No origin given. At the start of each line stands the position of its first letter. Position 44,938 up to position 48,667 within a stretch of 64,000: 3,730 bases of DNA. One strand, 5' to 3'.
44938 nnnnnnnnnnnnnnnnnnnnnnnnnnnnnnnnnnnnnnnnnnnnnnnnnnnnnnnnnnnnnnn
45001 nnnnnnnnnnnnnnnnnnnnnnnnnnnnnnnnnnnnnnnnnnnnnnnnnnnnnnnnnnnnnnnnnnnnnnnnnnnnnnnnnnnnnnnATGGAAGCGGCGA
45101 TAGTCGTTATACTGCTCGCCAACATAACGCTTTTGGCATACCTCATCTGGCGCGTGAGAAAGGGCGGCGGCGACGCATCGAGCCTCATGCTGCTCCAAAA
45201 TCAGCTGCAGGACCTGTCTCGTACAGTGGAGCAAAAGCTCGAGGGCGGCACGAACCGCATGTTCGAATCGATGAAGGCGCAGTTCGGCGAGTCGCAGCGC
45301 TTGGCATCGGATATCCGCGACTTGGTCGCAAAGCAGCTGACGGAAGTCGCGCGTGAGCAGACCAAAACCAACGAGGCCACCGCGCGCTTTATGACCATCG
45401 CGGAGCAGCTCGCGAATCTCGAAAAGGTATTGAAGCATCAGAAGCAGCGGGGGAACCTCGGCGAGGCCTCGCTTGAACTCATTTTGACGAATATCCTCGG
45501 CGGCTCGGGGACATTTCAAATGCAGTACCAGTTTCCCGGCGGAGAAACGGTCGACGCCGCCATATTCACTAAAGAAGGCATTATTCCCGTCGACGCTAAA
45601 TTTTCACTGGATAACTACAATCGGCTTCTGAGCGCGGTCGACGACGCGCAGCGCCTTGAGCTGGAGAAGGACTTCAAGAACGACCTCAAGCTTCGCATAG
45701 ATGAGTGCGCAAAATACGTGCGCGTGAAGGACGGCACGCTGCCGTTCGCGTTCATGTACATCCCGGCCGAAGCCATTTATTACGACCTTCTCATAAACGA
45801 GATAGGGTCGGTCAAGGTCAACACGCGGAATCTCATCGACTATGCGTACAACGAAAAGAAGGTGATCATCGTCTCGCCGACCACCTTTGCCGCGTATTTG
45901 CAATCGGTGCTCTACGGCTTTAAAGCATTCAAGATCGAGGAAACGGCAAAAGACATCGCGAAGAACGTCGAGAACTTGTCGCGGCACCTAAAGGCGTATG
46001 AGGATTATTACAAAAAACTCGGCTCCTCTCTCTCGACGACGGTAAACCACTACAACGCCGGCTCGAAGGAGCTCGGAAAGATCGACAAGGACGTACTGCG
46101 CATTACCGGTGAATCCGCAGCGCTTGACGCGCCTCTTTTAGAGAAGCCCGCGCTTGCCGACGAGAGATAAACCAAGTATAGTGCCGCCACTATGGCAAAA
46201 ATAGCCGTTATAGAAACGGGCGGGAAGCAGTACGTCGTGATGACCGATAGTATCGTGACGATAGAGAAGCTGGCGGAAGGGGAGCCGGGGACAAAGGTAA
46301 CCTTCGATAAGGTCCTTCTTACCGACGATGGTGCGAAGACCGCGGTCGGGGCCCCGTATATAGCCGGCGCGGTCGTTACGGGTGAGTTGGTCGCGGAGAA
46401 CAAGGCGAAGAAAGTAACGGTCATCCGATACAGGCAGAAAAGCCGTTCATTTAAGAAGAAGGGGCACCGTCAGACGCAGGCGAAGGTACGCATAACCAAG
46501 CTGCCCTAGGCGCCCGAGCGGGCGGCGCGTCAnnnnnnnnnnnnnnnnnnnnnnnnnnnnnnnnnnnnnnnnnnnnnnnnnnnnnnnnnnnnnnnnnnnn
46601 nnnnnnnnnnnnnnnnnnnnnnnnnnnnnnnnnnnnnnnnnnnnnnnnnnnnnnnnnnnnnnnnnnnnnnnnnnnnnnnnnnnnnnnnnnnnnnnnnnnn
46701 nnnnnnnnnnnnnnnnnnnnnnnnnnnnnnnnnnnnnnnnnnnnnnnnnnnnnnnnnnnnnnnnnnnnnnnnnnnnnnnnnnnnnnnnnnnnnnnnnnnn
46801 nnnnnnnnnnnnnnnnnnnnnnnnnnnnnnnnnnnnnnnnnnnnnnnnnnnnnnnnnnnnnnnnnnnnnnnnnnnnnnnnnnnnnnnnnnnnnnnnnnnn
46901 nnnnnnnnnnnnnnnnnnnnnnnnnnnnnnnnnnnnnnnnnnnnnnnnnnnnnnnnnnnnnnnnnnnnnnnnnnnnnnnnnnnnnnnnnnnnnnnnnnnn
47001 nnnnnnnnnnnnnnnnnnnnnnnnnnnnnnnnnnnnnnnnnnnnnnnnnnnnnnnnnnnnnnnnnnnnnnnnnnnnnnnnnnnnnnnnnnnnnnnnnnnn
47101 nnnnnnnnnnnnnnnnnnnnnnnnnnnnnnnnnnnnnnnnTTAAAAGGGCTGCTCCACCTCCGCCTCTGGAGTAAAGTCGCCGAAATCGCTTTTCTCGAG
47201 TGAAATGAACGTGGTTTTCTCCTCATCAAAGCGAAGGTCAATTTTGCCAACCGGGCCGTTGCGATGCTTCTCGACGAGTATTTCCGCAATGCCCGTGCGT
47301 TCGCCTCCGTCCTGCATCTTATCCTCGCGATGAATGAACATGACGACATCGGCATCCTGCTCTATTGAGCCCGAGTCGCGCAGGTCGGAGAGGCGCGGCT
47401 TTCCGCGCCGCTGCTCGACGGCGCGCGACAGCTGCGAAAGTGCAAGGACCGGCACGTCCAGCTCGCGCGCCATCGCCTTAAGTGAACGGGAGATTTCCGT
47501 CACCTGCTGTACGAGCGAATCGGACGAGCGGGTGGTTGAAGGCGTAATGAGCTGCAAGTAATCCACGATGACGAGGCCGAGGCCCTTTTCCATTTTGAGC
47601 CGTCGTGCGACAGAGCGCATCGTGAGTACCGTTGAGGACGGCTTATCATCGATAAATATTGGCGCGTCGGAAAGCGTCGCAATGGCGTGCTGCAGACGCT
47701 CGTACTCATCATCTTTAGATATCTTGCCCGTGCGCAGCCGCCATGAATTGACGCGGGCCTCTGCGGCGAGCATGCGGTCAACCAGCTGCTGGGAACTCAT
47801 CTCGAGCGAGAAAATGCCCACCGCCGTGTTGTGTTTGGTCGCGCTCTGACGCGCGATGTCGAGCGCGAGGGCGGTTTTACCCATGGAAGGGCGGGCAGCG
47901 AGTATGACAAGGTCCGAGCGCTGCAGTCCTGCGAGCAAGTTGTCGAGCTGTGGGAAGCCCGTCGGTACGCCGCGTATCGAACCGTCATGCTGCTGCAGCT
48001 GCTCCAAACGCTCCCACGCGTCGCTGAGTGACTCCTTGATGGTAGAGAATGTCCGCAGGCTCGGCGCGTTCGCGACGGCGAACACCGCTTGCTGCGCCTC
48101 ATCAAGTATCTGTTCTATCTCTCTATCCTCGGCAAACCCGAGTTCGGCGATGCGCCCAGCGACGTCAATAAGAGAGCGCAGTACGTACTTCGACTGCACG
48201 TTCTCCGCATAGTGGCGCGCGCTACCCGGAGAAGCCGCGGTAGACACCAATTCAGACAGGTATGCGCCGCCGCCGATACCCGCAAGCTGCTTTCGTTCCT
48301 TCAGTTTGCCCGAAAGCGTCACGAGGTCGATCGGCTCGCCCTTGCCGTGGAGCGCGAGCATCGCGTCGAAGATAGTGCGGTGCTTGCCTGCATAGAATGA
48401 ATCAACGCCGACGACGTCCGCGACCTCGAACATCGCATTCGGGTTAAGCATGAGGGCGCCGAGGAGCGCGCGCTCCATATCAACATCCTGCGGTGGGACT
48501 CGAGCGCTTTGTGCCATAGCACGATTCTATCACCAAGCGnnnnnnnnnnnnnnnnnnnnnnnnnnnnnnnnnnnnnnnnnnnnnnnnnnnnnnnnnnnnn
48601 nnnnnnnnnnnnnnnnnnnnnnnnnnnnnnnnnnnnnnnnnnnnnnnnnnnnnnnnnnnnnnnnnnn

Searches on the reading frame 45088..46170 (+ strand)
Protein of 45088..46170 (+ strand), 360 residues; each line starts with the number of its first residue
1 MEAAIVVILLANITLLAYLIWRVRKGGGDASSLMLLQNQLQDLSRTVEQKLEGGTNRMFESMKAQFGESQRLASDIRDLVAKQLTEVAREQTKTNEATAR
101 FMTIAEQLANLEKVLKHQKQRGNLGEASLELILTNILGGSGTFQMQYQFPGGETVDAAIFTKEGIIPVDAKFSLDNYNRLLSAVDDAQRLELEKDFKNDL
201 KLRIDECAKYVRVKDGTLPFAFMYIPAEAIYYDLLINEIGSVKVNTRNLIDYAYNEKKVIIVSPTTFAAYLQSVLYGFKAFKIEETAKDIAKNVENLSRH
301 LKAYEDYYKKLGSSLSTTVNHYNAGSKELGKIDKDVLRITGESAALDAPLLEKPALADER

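Call 77: search_protein_families(library=pfam, proteins=[window:45088-46170:+], max_evalue=0.00001)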
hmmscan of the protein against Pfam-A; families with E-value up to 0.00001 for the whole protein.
window:45088-46170:+ (360 aa): 1 family
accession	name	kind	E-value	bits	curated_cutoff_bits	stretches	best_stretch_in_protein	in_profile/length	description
PF02646.22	RmuC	-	4.9e-47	160.9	26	1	57-331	5-273/291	RmuC family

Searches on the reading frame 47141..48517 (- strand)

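Call 77: search_protein_families(library=pfam, proteins=[window:47141-48517:-], max_evalue=0.00001)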
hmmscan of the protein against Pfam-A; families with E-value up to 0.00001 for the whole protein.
window:47141-48517:- (458 aa): 3 families
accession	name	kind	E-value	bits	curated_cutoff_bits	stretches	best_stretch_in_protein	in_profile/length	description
PF03796.21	DnaB_C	-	7.8e-101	337.2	27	1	183-437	1-253/255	DnaB-like helicase C terminal domain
PF00772.26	DnaB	-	4.8e-29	100.9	23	1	8-108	2-102/103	DnaB-like helicase N terminal domain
PF13481.12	AAA_25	-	7.1e-15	55.6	27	1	180-363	11-190/195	AAA domain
